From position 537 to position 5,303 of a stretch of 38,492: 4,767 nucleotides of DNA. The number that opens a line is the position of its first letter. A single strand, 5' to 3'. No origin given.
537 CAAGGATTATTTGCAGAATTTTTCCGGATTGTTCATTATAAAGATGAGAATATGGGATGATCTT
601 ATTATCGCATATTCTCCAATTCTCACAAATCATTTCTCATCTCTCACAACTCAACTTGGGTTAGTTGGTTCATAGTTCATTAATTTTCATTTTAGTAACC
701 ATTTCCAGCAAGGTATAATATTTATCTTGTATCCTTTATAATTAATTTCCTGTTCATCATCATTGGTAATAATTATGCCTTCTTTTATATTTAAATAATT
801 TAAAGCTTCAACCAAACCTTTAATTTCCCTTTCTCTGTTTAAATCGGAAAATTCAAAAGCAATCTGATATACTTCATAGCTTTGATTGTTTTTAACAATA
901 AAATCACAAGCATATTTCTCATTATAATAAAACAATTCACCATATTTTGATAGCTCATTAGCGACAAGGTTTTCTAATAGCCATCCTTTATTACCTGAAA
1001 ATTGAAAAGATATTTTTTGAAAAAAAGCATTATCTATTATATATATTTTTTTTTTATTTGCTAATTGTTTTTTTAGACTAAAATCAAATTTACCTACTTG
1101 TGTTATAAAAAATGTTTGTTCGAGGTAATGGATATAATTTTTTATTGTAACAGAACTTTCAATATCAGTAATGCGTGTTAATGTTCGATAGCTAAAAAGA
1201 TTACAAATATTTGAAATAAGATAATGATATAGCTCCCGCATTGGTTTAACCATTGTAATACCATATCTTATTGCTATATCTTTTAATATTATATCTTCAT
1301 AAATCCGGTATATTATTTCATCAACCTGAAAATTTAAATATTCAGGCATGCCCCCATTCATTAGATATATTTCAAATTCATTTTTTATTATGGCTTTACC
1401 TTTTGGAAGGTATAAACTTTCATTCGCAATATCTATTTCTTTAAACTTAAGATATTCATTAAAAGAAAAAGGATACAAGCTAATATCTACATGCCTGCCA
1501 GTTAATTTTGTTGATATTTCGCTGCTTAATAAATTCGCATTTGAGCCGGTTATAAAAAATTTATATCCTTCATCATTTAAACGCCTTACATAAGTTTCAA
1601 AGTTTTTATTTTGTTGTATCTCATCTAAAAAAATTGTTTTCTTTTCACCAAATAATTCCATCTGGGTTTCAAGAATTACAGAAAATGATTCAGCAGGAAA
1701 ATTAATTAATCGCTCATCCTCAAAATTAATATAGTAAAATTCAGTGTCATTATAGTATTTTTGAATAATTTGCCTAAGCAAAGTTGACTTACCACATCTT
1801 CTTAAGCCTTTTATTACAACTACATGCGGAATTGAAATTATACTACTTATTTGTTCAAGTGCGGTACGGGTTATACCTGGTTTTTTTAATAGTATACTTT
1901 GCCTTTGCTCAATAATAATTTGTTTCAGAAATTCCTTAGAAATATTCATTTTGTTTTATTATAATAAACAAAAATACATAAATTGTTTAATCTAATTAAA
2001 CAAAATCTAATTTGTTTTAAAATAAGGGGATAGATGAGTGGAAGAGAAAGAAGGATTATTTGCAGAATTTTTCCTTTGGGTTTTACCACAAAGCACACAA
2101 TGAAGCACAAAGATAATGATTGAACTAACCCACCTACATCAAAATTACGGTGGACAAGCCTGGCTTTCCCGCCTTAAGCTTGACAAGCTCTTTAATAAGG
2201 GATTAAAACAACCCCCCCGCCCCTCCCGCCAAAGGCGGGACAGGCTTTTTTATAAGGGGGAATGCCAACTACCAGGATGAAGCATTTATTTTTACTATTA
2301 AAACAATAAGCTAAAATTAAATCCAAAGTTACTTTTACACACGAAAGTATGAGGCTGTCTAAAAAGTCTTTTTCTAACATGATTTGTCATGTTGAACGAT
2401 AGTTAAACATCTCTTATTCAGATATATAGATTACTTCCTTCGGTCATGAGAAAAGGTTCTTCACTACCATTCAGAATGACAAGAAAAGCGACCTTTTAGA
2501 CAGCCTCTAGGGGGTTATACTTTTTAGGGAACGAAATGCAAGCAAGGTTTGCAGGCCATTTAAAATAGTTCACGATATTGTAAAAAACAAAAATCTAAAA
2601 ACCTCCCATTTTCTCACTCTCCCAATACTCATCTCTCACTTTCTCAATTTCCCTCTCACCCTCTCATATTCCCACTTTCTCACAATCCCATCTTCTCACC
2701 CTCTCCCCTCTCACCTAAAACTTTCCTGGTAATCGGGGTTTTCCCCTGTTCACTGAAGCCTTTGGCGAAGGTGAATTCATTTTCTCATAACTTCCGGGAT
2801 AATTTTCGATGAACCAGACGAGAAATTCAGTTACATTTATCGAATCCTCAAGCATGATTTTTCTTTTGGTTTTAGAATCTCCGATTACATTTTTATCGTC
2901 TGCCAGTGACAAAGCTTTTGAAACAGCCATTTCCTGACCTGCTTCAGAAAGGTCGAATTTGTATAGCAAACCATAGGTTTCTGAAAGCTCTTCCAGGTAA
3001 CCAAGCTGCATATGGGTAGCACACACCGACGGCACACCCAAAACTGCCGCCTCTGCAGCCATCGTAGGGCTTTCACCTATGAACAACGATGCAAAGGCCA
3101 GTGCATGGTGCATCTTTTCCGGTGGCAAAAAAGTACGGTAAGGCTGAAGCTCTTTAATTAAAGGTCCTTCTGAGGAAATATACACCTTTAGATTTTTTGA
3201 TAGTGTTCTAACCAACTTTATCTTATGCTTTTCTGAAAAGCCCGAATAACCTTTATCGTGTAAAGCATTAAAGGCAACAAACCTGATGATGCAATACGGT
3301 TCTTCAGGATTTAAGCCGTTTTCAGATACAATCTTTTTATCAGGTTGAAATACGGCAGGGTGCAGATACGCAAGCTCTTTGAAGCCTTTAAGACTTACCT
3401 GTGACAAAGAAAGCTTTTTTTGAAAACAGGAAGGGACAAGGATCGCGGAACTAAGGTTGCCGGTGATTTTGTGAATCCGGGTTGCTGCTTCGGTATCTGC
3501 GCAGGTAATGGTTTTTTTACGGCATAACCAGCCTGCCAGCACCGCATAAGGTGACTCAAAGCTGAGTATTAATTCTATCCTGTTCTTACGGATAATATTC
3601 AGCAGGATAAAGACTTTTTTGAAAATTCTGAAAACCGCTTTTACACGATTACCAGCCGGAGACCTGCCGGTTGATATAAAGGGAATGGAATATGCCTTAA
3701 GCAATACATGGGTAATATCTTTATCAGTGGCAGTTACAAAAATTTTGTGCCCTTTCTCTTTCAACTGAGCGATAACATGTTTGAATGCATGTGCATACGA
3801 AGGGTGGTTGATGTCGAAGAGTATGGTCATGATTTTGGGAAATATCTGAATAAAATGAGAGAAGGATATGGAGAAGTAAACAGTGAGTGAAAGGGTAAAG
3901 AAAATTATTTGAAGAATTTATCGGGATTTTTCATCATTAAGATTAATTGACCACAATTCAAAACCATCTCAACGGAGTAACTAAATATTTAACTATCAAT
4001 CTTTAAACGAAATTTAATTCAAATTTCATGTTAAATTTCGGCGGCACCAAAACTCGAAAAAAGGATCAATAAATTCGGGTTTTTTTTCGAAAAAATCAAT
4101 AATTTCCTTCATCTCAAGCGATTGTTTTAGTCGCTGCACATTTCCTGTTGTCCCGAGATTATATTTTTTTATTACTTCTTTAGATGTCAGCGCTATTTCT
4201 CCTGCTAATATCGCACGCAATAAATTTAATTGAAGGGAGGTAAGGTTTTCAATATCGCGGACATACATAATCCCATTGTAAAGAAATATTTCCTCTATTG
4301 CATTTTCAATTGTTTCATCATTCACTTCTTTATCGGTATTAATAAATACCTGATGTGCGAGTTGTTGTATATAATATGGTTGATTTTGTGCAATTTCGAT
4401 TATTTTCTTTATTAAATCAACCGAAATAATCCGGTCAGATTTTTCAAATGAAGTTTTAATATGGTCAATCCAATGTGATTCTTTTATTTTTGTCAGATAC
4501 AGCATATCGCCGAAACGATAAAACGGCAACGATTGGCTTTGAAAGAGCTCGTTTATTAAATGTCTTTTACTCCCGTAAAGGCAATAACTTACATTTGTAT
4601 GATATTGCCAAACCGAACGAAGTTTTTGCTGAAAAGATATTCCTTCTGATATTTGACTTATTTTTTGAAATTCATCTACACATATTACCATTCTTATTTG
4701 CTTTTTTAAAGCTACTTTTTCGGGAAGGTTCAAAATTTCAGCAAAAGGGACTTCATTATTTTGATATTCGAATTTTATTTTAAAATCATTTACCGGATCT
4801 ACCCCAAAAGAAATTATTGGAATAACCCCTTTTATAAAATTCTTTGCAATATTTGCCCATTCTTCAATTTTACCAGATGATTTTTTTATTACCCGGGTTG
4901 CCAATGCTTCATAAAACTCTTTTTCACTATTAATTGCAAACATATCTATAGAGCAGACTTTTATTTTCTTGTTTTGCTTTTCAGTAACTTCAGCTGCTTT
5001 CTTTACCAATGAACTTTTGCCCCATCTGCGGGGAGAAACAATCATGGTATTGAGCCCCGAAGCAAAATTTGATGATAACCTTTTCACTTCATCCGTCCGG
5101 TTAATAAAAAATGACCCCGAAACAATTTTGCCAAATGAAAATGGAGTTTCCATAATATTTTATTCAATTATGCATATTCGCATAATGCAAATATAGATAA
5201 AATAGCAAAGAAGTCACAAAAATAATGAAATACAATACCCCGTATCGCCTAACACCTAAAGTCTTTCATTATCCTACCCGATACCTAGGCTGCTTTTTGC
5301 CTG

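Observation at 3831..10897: Accessory (defence-like) island of ATPase-nuclease-type genes and AbiE inserted between two DUF354 paralogs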

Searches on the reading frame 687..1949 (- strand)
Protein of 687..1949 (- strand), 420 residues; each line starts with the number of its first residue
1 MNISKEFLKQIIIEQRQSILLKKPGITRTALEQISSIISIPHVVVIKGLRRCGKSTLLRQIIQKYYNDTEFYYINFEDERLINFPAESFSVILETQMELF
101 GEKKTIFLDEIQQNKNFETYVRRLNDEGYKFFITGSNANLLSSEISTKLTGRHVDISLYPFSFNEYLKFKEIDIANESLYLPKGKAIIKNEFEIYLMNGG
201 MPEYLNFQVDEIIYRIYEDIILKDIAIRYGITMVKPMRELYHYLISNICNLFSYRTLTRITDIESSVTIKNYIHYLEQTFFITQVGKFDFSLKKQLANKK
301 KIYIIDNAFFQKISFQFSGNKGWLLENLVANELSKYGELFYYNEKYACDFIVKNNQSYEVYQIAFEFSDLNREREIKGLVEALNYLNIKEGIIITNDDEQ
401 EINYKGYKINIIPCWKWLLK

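Call 3: search_protein_families(library=pfam, proteins=[window:687-1949:-], max_evalue=0.01)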
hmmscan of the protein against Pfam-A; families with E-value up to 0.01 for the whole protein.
window:687-1949:- (420 aa): 6 families
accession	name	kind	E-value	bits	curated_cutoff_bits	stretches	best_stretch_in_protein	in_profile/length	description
PF13173.12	AAA_14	-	1.1e-38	132.6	27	1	42-167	3-129/129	AAA domain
PF13635.12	DUF4143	-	1.6e-16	60.9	28.1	1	223-358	2-152/160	Domain of unknown function (DUF4143)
PF01637.24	ATPase_2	-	6.8e-08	33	33.2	1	30-105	7-87/225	ATPase domain predominantly from Archaea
PF20720.3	nSTAND3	-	0.00078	19.6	27.2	1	30-79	6-56/155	Novel STAND NTPase 3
PF01443.25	Viral_helicase1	-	0.002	18.4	21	1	52-116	9-73/228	Viral superfamily 1 RNA helicase core domain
PF25199.1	nSTAND_NTPase5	-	0.0037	17.5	34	1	41-133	41-129/145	Novel STAND NTPase 5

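Call 4: search_protein_families(library=padloc, proteins=[window:687-1949:-], max_evalue=0.01)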
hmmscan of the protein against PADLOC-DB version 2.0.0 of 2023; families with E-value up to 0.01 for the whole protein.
window:687-1949:- (420 aa): 9 families
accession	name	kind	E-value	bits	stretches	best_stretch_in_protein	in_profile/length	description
PDLC04787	PDC-S01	-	2.6e-105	350.7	1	21-420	6-408/412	-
PDLC04789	PDC-S01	-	2.8e-41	139.8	1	26-360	2-335/375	-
PDLC04790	PDC-S01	-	1e-32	111.4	1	25-353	11-354/422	-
PDLC04791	PDC-S01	-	9.8e-20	68.6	1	42-398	20-379/395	-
PDLC04786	PDC-S01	-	1.9e-19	67.8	1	44-357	23-378/439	-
PDLC04792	PDC-S01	-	6.3e-16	56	2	42-210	20-205/452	-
PDLC04788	PDC-S01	-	8.8e-14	49.3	1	44-311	22-308/448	-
PDLC04140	mad8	-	1.5e-05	22.7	1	38-207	24-101/314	mads_8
PDLC04985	PDC-S27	-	0.0069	13.3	0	30-79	12-62/484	-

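Call 5: search_protein_families(library=ncbifam, proteins=[window:687-1949:-], max_evalue=0.001)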
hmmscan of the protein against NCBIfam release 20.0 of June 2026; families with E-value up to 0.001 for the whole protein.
window:687-1949:- (420 aa): 2 families
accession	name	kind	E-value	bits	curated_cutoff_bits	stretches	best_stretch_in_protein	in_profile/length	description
TIGR02324.1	CP_lyasePhnL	equivalog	0.00034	20.1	256.3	1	17-80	10-73/224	phosphonate C-P lyase system protein PhnL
NF000474.1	tet_ABC_46_A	exception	0.00048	18.8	1250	0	6-75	324-393/574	tetracycline efflux ABC transporter Tet(46) subunit A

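Call 68: search_protein_representatives(protein=window:687-1949:-)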
Query: 420 residues. Proteins with E-value up to 0.001 (for the whole library): 9708; up to 1e-10: 4460; up to 1e-30: 1104. The best 150 are listed.
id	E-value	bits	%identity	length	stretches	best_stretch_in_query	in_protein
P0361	1.0e-130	452.7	51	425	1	3-419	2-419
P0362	5.9e-128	443.6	52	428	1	3-419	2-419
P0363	2.6e-107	375.6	44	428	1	7-419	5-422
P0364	3.5e-106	371.9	45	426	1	1-419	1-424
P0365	2.7e-99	349.2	42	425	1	4-419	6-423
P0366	6.4e-98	344.7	41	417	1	7-419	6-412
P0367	4.5e-95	335.3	40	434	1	5-419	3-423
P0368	5.5e-95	335.0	38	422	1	8-419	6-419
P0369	9.7e-94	330.9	39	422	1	5-419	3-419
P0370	3.0e-90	319.4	41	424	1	5-419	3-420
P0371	4.5e-90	318.8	40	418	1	3-419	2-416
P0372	9.2e-90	317.8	40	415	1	8-419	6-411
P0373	1.6e-89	317.0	41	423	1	5-419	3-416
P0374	4.6e-89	315.5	45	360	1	87-419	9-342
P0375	7.0e-89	314.9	50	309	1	121-419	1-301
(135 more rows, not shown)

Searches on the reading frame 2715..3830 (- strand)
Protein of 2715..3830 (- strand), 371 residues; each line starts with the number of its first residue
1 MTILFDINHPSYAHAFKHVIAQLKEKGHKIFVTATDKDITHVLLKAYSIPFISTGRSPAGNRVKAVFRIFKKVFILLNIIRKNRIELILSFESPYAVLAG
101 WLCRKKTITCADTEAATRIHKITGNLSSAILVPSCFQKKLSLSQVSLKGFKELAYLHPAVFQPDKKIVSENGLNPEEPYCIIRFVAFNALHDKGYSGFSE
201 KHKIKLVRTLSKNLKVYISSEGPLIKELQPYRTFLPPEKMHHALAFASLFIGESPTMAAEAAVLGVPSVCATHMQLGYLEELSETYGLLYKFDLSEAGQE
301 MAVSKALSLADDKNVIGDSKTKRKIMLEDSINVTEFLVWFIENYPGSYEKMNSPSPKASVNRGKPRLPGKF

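Call 3: search_protein_families(library=pfam, proteins=[window:2715-3830:-], max_evalue=0.01)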
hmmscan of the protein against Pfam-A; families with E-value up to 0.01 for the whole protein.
window:2715-3830:- (371 aa): 1 family
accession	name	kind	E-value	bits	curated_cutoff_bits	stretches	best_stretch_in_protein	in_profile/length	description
PF04007.18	DUF354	-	3.7e-07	30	22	1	3-272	3-286/349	Protein of unknown function (DUF354)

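Call 4: search_protein_families(library=padloc, proteins=[window:2715-3830:-], max_evalue=0.01)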
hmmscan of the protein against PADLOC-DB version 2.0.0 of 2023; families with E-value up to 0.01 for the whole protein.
window:2715-3830:- (371 aa): 0 families

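Call 5: search_protein_families(library=ncbifam, proteins=[window:2715-3830:-], max_evalue=0.001)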
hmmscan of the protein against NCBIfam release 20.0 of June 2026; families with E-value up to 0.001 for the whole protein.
window:2715-3830:- (371 aa): 1 family
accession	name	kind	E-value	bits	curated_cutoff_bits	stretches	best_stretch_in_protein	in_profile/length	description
TIGR01133.1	murG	equivalog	0.00069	18.7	250.25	0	20-114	25-127/353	undecaprenyldiphospho-muramoylpentapeptide beta-N-acetylglucosaminyltransferase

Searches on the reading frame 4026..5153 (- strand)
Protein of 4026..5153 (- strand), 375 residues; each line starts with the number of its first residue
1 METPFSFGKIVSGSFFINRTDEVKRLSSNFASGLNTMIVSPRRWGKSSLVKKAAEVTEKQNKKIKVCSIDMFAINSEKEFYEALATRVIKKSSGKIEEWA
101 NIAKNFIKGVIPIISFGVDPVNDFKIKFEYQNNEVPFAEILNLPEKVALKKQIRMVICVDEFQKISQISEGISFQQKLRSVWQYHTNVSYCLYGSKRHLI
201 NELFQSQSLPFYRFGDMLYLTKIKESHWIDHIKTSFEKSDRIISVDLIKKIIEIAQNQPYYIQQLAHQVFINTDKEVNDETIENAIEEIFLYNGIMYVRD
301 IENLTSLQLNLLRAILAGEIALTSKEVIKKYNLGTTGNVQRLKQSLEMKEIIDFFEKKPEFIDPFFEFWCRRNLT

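Call 3: search_protein_families(library=pfam, proteins=[window:4026-5153:-], max_evalue=0.01)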
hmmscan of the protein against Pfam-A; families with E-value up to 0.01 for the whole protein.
window:4026-5153:- (375 aa): 5 families
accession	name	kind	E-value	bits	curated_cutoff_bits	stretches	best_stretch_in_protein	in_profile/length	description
PF01637.24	ATPase_2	-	1.7e-07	31.7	33.2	1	16-202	1-162/225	ATPase domain predominantly from Archaea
PF13173.12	AAA_14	-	0.0009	19.7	27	0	37-87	6-57/129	AAA domain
PF14516.12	AAA_35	-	0.0012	18.2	27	1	14-89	11-90/331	AAA-like domain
PF09820.16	AAA-ATPase_like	-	0.003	17.8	26.1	1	12-165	13-152/201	Predicted AAA-ATPase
PF13401.12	AAA_22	-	0.0048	17.7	27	0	36-194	8-122/130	AAA domain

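Call 4: search_protein_families(library=padloc, proteins=[window:4026-5153:-], max_evalue=0.01)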
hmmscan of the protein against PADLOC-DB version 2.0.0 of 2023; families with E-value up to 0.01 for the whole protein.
window:4026-5153:- (375 aa): 0 families

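Call 5: search_protein_families(library=ncbifam, proteins=[window:4026-5153:-], max_evalue=0.001)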
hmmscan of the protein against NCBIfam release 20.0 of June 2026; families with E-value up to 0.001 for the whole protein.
window:4026-5153:- (375 aa): 0 families

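Call 21: find_homologous_proteins(query=window:4026-5153:-)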
Query window:4026-5153:- (375 aa): 6201 proteins with E <= 0.001 among 8000 candidates; the best 120 are listed.
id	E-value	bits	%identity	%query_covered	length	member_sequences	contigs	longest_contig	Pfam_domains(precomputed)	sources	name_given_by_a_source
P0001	6.3e-244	827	100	100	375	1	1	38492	PF01637.25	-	-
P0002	2.6e-184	631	71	100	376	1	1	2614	PF01637.25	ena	-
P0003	3.9e-160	551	63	100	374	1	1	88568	PF01637.25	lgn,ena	-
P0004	8.9e-157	540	61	100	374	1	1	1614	PF01637.25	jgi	jgi:hypothetical protein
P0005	1.3e-150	520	59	100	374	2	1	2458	PF01637.25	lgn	-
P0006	1.6e-148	513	59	99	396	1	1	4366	PF01637.25,PF09820.17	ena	-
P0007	1.9e-147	509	58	100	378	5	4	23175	PF01637.25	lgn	-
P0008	2.4e-147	509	59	100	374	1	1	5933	PF13173.13,PF01637.25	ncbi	-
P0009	2.0e-143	496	58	99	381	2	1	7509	PF13173.13,PF07693.21,PF14516.13,PF01637.25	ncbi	-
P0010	2.0e-138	480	57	99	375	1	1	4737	PF01637.25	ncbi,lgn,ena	-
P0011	2.0e-138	480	56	99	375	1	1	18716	PF13173.13,PF01637.25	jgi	jgi:AAA+ ATPase superfamily predicted ATPase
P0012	5.0e-138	478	56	100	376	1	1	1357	PF01637.25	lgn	-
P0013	5.8e-138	478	56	99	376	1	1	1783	PF13173.13,PF01637.25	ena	-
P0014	2.6e-135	470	55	100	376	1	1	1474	PF01637.25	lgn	-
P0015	1.1e-132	461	53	100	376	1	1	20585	PF13173.13,PF01637.25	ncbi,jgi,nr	ncbi:MAG: ATP-binding protein [Chlorobi bacterium]|nr:ATP-binding protein [Chlorobiota bacterium]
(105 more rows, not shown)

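Call 31: search_solved_structures(query=window:4026-5153:-, max_evalue=0.01, show_alignments=1)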
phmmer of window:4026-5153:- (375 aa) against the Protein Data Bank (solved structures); distinct sequences matched with E-value up to 0.01: 0.

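Call 32: find_encoding_contigs(protein=P0003, flank=10000, max_places=2)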
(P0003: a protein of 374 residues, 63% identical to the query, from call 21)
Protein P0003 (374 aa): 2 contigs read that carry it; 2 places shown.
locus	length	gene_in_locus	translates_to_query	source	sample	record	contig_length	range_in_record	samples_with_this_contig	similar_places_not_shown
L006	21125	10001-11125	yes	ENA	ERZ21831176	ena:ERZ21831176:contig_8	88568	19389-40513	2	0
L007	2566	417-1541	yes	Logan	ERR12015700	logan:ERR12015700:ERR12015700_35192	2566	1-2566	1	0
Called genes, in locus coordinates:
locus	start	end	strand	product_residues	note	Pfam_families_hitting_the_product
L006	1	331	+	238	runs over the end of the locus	-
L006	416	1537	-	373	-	PF04055:Radical_SAM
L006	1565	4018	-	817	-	PF01564:Spermine_synth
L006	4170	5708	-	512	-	PF01875:Memo, PF01871:AMMECR1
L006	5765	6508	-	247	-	-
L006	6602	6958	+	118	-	-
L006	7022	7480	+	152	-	-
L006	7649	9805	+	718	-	PF02730:AFOR_N, PF01314:AFOR_C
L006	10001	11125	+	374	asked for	PF01637:ATPase_2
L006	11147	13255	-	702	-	PF17191:RecG_wedge, PF01336:tRNA_anti-codon (weak), PF00270:DEAD, PF04851:ResIII, PF00271:Helicase_C, PF19833:RecG_dom3_C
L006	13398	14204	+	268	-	PF13578:Methyltransf_24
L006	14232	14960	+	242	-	PF02463:SMC_N (weak), PF00005:ABC_tran, PF13304:AAA_21 (faint)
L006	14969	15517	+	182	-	PF01923:Cob_adeno_trans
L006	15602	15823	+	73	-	PF11387:DUF2795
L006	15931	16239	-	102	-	PF02893:GRAM (weak)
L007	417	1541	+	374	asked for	PF01637:ATPase_2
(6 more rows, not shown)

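Call 33: find_encoding_contigs(protein=P0007, flank=8000, max_places=4)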
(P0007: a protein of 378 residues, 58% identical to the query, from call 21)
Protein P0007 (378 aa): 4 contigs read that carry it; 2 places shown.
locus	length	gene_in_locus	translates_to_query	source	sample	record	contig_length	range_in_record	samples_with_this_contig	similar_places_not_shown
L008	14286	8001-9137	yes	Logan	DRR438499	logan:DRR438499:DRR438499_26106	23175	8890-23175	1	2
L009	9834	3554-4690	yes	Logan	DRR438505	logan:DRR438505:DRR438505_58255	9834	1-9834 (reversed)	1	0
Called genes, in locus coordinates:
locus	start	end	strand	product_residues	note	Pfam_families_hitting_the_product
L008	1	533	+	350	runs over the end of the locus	PF00512:HisKA, PF02518:HATPase_c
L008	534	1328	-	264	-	-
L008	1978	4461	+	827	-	PF14938:SNAP (faint), PF17874:TPR_MalT (faint), PF24885:TPR_NPHP3 (faint), PF00515:TPR_1 (weak), PF13424:TPR_12, PF00512:HisKA, PF02518:HATPase_c, PF00072:Response_reg, +4 more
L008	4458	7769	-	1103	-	PF07494:Reg_prop (faint), PF07495:Y_Y_Y, PF07228:SpoIIE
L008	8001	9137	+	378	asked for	PF01637:ATPase_2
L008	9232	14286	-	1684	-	?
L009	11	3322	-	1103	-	PF07494:Reg_prop (faint), PF07495:Y_Y_Y, PF07228:SpoIIE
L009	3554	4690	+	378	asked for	PF01637:ATPase_2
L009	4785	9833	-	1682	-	?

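Call 81: predict_structure(alignment_id=A3)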
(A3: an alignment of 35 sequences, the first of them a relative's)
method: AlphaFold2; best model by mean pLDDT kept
length: 375 residues; sequences in the alignment: 35
mean_pLDDT: 88.4   pTM: 0.83
mean pLDDT of the five models: 88.4, 86.7, 86.2, 85.6, 82.7
residues with pLDDT >= 90: 225; 70-90: 132; 50-70: 18; < 50: 0
segments of 3 or more residues with pLDDT < 50: none
pLDDT, mean of each block of 10 residues (from residue 1): 78 72 95 93 86 94 95 91 93 84 74 80 82 68 94 96 87 91 94 82 77 87 90 93 97 93 95 95 95 91 94 93 92 91 90 85 93 83
secondary structure, 60 per line:
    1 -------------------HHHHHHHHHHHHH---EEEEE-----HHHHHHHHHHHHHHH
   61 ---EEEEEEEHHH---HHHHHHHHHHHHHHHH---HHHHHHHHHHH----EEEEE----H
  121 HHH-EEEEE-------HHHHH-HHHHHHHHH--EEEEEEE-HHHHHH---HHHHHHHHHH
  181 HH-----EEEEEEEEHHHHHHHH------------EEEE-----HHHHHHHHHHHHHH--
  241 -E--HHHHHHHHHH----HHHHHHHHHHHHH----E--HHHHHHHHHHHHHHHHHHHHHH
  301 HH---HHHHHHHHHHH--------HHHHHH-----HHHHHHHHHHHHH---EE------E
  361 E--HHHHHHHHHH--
elements in order: H20-32 E36-40 H46-60 E64-70 H77-92 H96-106 E111-115 H120-123 E125-129 H137-141 H143-151 E154-160 H162-167 H171-182 E188-195 H196-203 E216-219 H225-238 H245-254 H259-271 H279-302 H306-316 H325-330 H336-348 H364-373

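Call 86: fold_search(model_id=the predicted structure, library=pdb)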
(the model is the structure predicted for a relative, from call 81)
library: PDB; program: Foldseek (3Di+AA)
matches with E <= 10: 1492; with E <= 0.001: 381
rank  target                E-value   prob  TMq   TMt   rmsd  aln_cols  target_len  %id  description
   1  2fna_A                7.4e-13  1.00  0.70  0.74   4.9       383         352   16  Crystal structure of an archaeal aaa+ atpase (sso1545) from sulfolobus solfataricus p2 at 2.00 A resolution (released 2006-02-07)
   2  2qen                  9.2e-13  1.00  0.66  0.70   6.2       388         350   14  The walker-type atpase paby2304 of pyrococcus abyssi (released 2008-07-01)
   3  2v1u_A                5.4e-10  1.00  0.53  0.52   7.8       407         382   12  STRUCTURE OF THE AEROPYRUM PERNIX ORC1 PROTEIN IN COMPLEX WITH DNA (released 2007-09-18)
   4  2qby_A                7.8e-10  1.00  0.55  0.56   6.6       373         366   15  Crystal structure of a heterodimer of Cdc6/Orc1 initiators bound to origin DNA (from S. solfataricus) (released 2007-09-11)
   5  2qby_B                1.8e-09  1.00  0.52  0.53   8.9       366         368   12  Crystal structure of a heterodimer of Cdc6/Orc1 initiators bound to origin DNA (from S. solfataricus) (released 2007-09-11)
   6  1w5t_C                2.0e-09  1.00  0.46  0.44  11.4       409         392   14  Structure of the Aeropyrum Pernix ORC2 protein (ADPNP-ADP complexes) (released 2004-10-05)
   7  1w5s_A                2.9e-09  1.00  0.49  0.48   7.0       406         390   13  Structure of the Aeropyrum Pernix ORC2 protein (ADP form) (released 2004-10-05)
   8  1w5s_B                4.9e-09  1.00  0.50  0.48   7.1       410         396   14  Structure of the Aeropyrum Pernix ORC2 protein (ADP form) (released 2004-10-05)
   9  1w5t_A                7.2e-09  1.00  0.57  0.55   6.3       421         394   13  Structure of the Aeropyrum Pernix ORC2 protein (ADPNP-ADP complexes) (released 2004-10-05)
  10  8rwv_A                1.5e-08  1.00  0.45  0.44  11.9       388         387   10  Human OCCM DNA licensing intermediate (released 2025-02-05)
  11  7tji_D                1.8e-08  1.00  0.47  0.41  10.2       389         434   15  S. cerevisiae ORC bound to 84 bp ARS1 DNA and Cdc6 (state 2) with flexible Orc6 N-terminal domain (released 2022-10-05)
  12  7jpo_A                2.9e-08  1.00  0.44  0.47  10.9       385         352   11  ORC-O1AAA: Human Origin Recognition Complex (ORC) with dynamic/unresolved ORC2 WH (released 2020-09-02)
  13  5uj7_C                3.4e-08  1.00  0.49  0.47  10.5       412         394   12  Structure of the active form of human Origin Recognition Complex ATPase motor module, complex subunitS 1, 4, 5 (released 2017-02-08)
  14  7jps_A                4.3e-08  1.00  0.43  0.45  10.8       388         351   11  ORC-DNA: Human Origin Recognition Complex (ORC) with DNA bound in the core (released 2020-09-09)
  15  1fnn_A                5.0e-08  1.00  0.47  0.47  12.1       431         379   12  CRYSTAL STRUCTURE OF CDC6P FROM PYROBACULUM AEROPHILUM (released 2000-10-04)
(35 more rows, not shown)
